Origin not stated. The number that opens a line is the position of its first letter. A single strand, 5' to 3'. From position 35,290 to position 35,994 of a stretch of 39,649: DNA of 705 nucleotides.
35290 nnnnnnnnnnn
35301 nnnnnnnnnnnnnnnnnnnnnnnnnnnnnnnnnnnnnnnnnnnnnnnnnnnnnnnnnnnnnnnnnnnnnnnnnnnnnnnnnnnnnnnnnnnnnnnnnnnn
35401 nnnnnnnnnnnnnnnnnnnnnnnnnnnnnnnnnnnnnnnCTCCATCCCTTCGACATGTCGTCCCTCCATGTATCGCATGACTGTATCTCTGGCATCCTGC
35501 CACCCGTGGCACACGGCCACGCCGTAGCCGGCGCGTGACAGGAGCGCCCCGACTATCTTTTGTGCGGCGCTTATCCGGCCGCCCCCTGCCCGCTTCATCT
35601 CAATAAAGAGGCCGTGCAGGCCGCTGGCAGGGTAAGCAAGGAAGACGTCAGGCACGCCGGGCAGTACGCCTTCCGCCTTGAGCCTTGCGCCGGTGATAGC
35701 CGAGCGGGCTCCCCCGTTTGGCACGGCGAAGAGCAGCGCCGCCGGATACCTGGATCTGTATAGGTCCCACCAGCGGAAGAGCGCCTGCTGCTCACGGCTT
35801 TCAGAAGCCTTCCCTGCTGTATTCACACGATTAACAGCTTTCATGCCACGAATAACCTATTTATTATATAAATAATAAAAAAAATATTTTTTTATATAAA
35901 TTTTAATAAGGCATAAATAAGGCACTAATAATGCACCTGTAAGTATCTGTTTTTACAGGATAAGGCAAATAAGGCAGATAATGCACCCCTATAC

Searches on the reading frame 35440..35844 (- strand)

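Call 14: search_protein_families(library=pfam, proteins=[window:35440-35844:-], max_evalue=0.01)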
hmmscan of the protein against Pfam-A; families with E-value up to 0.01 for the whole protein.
window:35440-35844:- (135 aa): 1 family
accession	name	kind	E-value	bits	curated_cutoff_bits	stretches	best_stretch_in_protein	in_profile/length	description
PF08774.17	VRR_NUC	-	2.4e-07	31.3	23.8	1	15-114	3-114/116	VRR-NUC domain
